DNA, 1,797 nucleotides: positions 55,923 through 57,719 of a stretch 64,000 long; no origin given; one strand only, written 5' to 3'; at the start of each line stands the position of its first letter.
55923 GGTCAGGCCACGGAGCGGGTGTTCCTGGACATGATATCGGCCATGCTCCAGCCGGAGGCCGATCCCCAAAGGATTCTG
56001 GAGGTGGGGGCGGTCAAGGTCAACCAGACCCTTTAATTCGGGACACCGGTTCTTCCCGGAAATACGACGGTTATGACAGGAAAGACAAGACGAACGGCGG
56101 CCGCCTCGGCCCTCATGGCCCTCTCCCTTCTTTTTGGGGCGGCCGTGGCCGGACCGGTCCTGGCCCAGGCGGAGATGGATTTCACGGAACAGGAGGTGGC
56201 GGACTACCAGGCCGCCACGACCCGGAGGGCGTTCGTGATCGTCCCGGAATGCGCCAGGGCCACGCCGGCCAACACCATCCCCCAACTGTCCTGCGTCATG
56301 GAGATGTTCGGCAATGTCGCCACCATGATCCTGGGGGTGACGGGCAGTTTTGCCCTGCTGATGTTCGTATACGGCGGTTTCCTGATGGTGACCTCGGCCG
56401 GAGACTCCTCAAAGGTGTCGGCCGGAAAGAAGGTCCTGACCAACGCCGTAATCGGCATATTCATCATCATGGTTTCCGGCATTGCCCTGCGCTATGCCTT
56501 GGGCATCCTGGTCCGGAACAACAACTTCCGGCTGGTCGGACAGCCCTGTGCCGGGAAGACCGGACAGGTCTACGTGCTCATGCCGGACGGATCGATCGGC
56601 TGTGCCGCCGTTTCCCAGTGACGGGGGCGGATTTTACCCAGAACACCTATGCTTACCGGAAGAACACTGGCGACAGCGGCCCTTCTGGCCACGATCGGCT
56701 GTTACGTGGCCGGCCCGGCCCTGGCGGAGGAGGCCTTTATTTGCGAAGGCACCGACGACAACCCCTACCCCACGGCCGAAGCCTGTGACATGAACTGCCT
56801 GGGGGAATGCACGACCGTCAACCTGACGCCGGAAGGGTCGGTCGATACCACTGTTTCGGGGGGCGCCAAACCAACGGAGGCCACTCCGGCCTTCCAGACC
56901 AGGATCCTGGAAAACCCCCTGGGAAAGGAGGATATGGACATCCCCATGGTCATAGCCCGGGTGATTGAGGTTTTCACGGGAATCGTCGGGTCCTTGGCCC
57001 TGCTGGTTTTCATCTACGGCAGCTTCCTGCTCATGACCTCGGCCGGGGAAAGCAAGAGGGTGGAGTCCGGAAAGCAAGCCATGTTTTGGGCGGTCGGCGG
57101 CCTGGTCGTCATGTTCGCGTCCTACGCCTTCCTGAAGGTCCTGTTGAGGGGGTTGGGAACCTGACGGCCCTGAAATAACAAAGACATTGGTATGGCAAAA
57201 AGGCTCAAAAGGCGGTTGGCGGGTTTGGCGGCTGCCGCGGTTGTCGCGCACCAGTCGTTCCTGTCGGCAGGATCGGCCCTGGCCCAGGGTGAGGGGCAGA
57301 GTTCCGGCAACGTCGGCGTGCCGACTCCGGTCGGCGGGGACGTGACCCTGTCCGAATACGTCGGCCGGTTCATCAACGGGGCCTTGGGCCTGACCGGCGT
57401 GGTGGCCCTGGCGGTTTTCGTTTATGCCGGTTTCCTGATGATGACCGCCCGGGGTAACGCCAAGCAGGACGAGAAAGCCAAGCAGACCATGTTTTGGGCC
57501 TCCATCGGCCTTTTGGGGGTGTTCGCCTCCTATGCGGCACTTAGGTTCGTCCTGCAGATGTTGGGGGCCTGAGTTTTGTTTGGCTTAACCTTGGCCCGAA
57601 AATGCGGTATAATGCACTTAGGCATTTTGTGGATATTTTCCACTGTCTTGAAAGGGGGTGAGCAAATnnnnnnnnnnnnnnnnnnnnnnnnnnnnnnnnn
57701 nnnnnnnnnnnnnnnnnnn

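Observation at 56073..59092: Tandem array of six paralogous VirB2/TrbC-like 'T4SS pilin' genes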

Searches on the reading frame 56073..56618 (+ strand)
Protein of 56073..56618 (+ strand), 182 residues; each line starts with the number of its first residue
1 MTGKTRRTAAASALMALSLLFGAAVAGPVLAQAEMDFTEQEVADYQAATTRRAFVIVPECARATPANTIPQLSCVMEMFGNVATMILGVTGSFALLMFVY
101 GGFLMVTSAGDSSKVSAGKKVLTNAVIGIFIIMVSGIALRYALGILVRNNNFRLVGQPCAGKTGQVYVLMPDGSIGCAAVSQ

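Call 3: search_protein_families(library=pfam, proteins=[window:56073-56618:+], max_evalue=1)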
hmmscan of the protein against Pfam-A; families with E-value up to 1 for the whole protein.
window:56073-56618:+ (182 aa): 1 family
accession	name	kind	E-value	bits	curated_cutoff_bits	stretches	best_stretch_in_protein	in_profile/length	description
PF18895.5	T4SS_pilin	-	8.1e-08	32.7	26.6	1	80-134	10-63/71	Type IV secretion system pilin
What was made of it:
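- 56073..56621 (+): Pilin 1 (subtype 1), 182 aa: signal peptide, N-terminal region containing Cys, hairpin, and a C-terminal extension containing Cys. This subtype is always the gene directly after the SBP. PF18895 32.7 bits (call 3).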

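Call 18: find_homologous_proteins(query=A1, max_evalue=0.001)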
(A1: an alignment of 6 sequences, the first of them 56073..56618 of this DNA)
Query A1 (6 sequences) (182 aa, profile of the alignment): 344 proteins with E <= 0.001 among 8000 candidates; the best 120 are listed.
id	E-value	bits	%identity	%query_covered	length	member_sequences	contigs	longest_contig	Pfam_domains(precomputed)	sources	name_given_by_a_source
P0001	2.3e-53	198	27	31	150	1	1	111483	PF18895.6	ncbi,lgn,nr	ncbi:hypothetical protein JW899_00820 [Candidatus Uhrbacteria bacterium]|nr:hypothetical protein [Ca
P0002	2.5e-49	185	100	100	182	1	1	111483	PF18895.6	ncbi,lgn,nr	ncbi:hypothetical protein JW899_00795 [Candidatus Uhrbacteria bacterium]|nr:hypothetical protein [Ca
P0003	1.4e-45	173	28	32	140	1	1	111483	PF18895.6,PF04956.19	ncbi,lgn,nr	ncbi:hypothetical protein JW899_00815 [Candidatus Uhrbacteria bacterium]|nr:hypothetical protein [Ca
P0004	1.2e-40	157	30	36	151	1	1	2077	PF18895.6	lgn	-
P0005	8.5e-39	151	33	32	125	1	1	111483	PF18895.6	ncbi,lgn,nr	ncbi:hypothetical protein JW899_00810 [Candidatus Uhrbacteria bacterium]|nr:hypothetical protein [Ca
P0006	1.5e-36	144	36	24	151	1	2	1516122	PF18895.6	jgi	jgi:uncharacterized membrane protein YjgN (DUF898 family)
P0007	1.2e-35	141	30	51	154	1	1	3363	PF18895.6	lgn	-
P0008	1.2e-32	131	27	67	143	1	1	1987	PF18895.6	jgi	jgi:hypothetical protein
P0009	3.7e-28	116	28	35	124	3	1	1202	PF18895.6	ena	-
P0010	3.9e-28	116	34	34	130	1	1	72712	PF18895.6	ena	-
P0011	3.5e-27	113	31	37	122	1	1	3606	PF18895.6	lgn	-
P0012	6.6e-27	112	43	26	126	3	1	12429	PF18895.6,PF04956.19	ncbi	-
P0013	7.2e-27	112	26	47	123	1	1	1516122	PF18895.6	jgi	jgi:cytochrome bd-type quinol oxidase subunit 2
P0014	7.7e-27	112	40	26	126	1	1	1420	PF18895.6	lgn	-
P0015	8.3e-27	112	35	41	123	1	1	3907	PF18895.6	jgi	-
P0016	9.6e-27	112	40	30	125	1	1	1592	PF18895.6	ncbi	-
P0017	1.2e-26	112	37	24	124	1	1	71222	PF18895.6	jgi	jgi:hypothetical protein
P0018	1.3e-26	111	43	26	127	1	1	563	PF18895.6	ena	-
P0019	1.5e-26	111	26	32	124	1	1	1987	PF18895.6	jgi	jgi:uncharacterized membrane protein YjgN (DUF898 family)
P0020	1.5e-26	111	28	49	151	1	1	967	PF18895.6,PF04956.19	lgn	-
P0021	1.5e-26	111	40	26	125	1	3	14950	PF18895.6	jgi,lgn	-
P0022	2.2e-26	111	40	26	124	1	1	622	PF18895.6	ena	-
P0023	2.9e-26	110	32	32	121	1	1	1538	PF18895.6,PF04956.19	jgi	jgi:hypothetical protein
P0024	3.8e-26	110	34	34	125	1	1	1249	PF18895.6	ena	-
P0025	5.4e-26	109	41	19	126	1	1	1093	PF18895.6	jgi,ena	-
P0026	7.0e-26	109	34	34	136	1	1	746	PF18895.6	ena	-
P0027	7.7e-26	109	29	73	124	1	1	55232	PF18895.6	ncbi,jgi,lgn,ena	ncbi:MAG: pilin [Patescibacteria group bacterium]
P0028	1.1e-25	108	34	32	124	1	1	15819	PF18895.6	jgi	jgi:hypothetical protein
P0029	1.2e-25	108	40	30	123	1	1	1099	PF18895.6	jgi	jgi:hypothetical protein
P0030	1.2e-25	108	36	38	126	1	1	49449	PF18895.6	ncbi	ncbi:MAG: pilin [Patescibacteria group bacterium]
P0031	1.2e-25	108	31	36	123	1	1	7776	PF18895.6,PF04956.19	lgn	-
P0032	1.5e-25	108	29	73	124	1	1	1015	PF18895.6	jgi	jgi:hypothetical protein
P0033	1.5e-25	108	40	26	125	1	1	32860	PF18895.6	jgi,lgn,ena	-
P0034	1.6e-25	108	37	32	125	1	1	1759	PF18895.6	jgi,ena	-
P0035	1.8e-25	108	37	32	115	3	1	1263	PF18895.6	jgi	jgi:hypothetical protein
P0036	1.9e-25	108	37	32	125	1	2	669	PF18895.6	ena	-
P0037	1.9e-25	108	29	34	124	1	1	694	PF18895.6,PF04956.19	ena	-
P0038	2.0e-25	108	30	51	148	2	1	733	PF18895.6,PF04956.19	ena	-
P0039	2.1e-25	107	30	81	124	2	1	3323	PF18895.6,PF04956.19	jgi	jgi:hypothetical protein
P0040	3.4e-25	107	36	29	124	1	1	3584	PF18895.6,PF04956.19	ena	-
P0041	5.7e-25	106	34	29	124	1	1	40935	PF18895.6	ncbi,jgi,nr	ncbi:MAG TPA: pilin [Candidatus Binatia bacterium]|jgi:hypothetical protein|nr:pilin [Candidatus Bin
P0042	5.9e-25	106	36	41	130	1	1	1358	PF18895.6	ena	-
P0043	6.4e-25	106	34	26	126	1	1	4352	PF18895.6,PF04956.19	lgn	-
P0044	7.8e-25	106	38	30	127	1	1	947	PF18895.6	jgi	jgi:hypothetical protein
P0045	7.9e-25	106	30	65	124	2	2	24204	PF18895.6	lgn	-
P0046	8.6e-25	105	44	87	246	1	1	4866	PF18895.6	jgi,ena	-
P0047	1.1e-24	105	35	41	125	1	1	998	PF18895.6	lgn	-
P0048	1.2e-24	105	37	45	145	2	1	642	PF18895.6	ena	-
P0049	1.3e-24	105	36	29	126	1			PF18895.6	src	-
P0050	1.4e-24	105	36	32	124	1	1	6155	PF18895.6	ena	-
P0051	1.4e-24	105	37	32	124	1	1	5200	PF18895.6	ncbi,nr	ncbi:MAG: pilin [Patescibacteria group bacterium]|nr:pilin [Patescibacteria group bacterium]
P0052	1.4e-24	105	34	32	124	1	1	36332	PF18895.6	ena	-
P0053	1.4e-24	105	38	35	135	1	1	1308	PF18895.6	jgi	jgi:ABC-type dipeptide/oligopeptide/nickel transport system permease subunit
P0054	1.5e-24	105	38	29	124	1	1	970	PF18895.6,PF04956.19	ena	-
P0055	1.9e-24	104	35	19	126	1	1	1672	PF18895.6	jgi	-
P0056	1.9e-24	104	35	22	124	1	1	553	PF18895.6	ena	-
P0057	2.1e-24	104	38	29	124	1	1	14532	PF18895.6,PF04956.19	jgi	jgi:hypothetical protein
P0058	2.4e-24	104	35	41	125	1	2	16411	PF18895.6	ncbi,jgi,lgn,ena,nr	ncbi:pilin [Patescibacteria group bacterium]|nr:pilin [Patescibacteria group bacterium] MBU1029297.1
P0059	2.4e-24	104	29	73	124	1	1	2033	PF18895.6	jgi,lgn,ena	-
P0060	2.6e-24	104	37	32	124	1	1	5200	PF18895.6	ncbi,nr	ncbi:MAG: pilin [Patescibacteria group bacterium]|nr:pilin [Patescibacteria group bacterium]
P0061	3.1e-24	104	35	39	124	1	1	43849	PF18895.6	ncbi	-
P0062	3.2e-24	104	33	41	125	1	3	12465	PF18895.6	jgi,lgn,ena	jgi:hypothetical protein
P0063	3.3e-24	104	37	32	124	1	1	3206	PF18895.6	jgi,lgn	jgi:ABC-type arginine transport system permease subunit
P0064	3.3e-24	104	36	29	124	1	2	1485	PF18895.6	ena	-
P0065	4.1e-24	103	33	23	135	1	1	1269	PF18895.6,PF04956.19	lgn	-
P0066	6.4e-24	103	38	29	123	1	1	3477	PF18895.6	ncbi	-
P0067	6.9e-24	103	36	32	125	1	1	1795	PF18895.6,PF04956.19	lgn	-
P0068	7.0e-24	103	38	26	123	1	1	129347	PF18895.6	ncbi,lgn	-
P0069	7.3e-24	102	28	51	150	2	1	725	PF18895.6,PF04956.19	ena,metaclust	metaclust:\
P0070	9.2e-24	102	34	29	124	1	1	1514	PF18895.6,PF04956.19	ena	-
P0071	9.2e-24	102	36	29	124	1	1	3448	PF18895.6,PF04956.19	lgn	-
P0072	9.3e-24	102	31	35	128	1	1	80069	PF18895.6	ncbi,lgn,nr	ncbi:MAG: hypothetical protein PHT12_02750 [Patescibacteria group bacterium]|nr:hypothetical protein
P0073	9.6e-24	102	36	35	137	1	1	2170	PF18895.6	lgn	-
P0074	1.1e-23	102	36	29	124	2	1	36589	PF18895.6,PF04956.19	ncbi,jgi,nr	ncbi:MAG TPA: pilin [Candidatus Binatia bacterium]|jgi:hypothetical protein|nr:pilin [Candidatus Bin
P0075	1.4e-23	102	28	39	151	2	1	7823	PF18895.6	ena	-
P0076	1.4e-23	101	34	26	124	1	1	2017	PF18895.6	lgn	-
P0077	1.6e-23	101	31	65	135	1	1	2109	PF18895.6,PF04956.19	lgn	-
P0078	1.6e-23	101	30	37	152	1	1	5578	PF18895.6,PF04956.19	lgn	-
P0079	1.6e-23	101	38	26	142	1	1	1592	PF18895.6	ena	-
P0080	1.6e-23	101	38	26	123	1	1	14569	PF18895.6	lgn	-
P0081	1.8e-23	101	36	41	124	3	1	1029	PF18895.6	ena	-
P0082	1.9e-23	101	38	22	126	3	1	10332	PF18895.6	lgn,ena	-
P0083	1.9e-23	101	37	25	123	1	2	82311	PF18895.6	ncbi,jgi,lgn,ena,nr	ncbi:hypothetical protein AMJ57_05335 [Parcubacteria bacterium SG8_24]|nr:MAG: hypothetical protein 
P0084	2.0e-23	101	38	29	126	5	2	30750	PF18895.6,PF04956.19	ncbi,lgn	-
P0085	2.1e-23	101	36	26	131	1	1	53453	PF18895.6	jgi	jgi:hypothetical protein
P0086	2.1e-23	101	31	35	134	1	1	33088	PF18895.6,PF04956.19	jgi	-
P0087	2.2e-23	101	38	26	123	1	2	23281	PF18895.6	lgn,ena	-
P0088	2.3e-23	101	28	71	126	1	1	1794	PF18895.6,PF04956.19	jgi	-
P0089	2.7e-23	101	36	29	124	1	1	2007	PF18895.6,PF04956.19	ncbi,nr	ncbi:MAG TPA: pilin [Patescibacteria group bacterium]|nr:pilin [Patescibacteria group bacterium]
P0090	3.1e-23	100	41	19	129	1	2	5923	PF18895.6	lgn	-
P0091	3.2e-23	100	34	26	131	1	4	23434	PF18895.6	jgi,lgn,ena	jgi:hypothetical protein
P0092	3.2e-23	100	37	19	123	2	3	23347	PF18895.6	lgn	-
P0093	3.2e-23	100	40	30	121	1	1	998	PF18895.6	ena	-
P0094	3.3e-23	100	38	26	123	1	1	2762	PF18895.6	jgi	jgi:hypothetical protein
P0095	3.3e-23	100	33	24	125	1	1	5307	PF18895.6,PF04956.19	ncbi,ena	-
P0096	3.6e-23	100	36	29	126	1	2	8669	PF18895.6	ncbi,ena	-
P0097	3.8e-23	100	36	29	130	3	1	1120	PF18895.6,PF04956.19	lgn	-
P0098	4.7e-23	100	37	30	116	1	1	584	PF18895.6,PF04956.19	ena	-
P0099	5.7e-23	100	42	29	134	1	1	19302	PF18895.6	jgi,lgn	jgi:Zn-dependent protease with chaperone function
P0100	5.8e-23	100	36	29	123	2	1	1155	PF18895.6,PF04956.19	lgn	-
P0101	6.1e-23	99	32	39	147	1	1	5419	PF18895.6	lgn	-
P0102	6.3e-23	99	50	68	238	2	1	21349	PF18895.6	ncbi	-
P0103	6.8e-23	99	28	35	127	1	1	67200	PF18895.6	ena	-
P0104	8.0e-23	99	26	45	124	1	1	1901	PF18895.6,PF04956.19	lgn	-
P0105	8.1e-23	99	31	38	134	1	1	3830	PF18895.6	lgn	-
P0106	8.1e-23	99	37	32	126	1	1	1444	PF18895.6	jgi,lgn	-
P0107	8.7e-23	99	34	26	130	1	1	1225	PF18895.6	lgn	-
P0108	8.8e-23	99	34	42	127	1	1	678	PF18895.6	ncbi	-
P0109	8.8e-23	99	38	30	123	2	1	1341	PF18895.6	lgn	-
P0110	9.0e-23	99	35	35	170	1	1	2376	PF18895.6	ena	-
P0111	9.0e-23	99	32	45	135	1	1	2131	PF18895.6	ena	-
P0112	9.5e-23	99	36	29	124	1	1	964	PF18895.6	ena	-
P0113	9.8e-23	99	32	36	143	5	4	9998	PF18895.6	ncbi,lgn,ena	-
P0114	1.0e-22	99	36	32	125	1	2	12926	PF18895.6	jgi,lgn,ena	jgi:hypothetical protein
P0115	1.0e-22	99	37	37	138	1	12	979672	PF18895.6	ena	-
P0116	1.1e-22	99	37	32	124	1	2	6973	PF18895.6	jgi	jgi:hypothetical protein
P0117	1.1e-22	99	30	52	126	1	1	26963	PF18895.6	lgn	-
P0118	1.1e-22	99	34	29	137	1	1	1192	PF18895.6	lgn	-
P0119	1.2e-22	98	34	26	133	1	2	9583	PF18895.6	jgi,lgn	jgi:Zn-dependent protease with chaperone function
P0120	1.2e-22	98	30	42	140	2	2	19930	PF18895.6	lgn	-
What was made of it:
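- Many homologs carry both PF18895 and PF04956, and NCBI names several of them 'pilin' (call 18).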

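Call 40: search_protein_families(library=ncbifam, proteins=[window:56073-56618:+], max_evalue=0.01)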
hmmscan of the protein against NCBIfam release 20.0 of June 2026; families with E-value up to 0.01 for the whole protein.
window:56073-56618:+ (182 aa): 0 families

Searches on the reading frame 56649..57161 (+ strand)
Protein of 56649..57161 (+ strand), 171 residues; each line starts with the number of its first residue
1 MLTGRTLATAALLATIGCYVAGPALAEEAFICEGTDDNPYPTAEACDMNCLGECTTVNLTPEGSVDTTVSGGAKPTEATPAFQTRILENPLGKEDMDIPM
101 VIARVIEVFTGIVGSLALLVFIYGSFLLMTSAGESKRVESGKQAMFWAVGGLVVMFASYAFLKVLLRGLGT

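Call 3: search_protein_families(library=pfam, proteins=[window:56649-57161:+], max_evalue=1)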
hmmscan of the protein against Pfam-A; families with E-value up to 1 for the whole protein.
window:56649-57161:+ (171 aa): 3 families
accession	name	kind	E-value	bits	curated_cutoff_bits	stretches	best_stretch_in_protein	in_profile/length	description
PF18895.5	T4SS_pilin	-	3.9e-07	30.5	26.6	1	101-164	8-70/71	Type IV secretion system pilin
PF04956.18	TrbC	-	0.015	15.9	27.9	1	97-160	36-93/98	TrbC/VIRB2 pilin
PF19733.4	DUF6223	-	0.069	13.9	27.4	0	114-171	10-66/98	Family of unknown function (DUF6223)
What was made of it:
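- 56649..57164 (+): Pilin 2 (subtype 2), 171 aa, with a long mature N-terminus carrying four Cys. PF18895 30.5 bits (call 3).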

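Call 40: search_protein_families(library=ncbifam, proteins=[window:56649-57161:+], max_evalue=0.01)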
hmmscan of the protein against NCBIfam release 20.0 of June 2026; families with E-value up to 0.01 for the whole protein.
window:56649-57161:+ (171 aa): 1 family
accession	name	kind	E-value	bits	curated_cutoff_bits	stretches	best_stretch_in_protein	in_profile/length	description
NF045849.1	ICE_MMCAP2_0565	equivalog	1.6e-06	27.7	40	1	102-165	13-76/80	Mbov_0395 family pilin-like conjugal transfer protein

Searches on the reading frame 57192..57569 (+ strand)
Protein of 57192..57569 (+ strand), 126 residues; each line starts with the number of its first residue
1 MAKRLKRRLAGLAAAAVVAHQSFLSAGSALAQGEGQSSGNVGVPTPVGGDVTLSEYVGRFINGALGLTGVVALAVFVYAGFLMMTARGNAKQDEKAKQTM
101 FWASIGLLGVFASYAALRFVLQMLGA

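Call 3: search_protein_families(library=pfam, proteins=[window:57192-57569:+], max_evalue=1)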
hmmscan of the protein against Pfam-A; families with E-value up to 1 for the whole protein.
window:57192-57569:+ (126 aa): 4 families
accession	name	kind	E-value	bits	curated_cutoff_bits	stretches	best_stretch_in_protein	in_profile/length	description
PF18895.5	T4SS_pilin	-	9.5e-08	32.5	26.6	1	59-112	11-63/71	Type IV secretion system pilin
PF04290.18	DctQ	-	0.0047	17.2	28.3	1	53-122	57-128/132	Tripartite ATP-independent periplasmic transporters, DctQ component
PF07332.16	Phage_holin_3_6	-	0.011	16.2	28.4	1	2-99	30-104/116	Putative Actinobacterial Holin-X, holin superfamily III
PF04956.18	TrbC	-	0.036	14.7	27.9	1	6-113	5-91/98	TrbC/VIRB2 pilin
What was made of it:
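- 57192..57572 (+): Pilin 3 (subtype 3), 126 aa. The ATG start at 57192 gives a charged n-region; a public gene call starts at 57225 instead. PF18895 32.5 bits (call 3).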

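Call 40: search_protein_families(library=ncbifam, proteins=[window:57192-57569:+], max_evalue=0.01)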
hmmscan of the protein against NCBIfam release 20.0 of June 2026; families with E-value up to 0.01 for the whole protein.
window:57192-57569:+ (126 aa): 1 family
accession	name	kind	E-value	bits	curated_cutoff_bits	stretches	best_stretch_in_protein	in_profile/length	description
NF045849.1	ICE_MMCAP2_0565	equivalog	7.7e-09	35.1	40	1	52-123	8-79/80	Mbov_0395 family pilin-like conjugal transfer protein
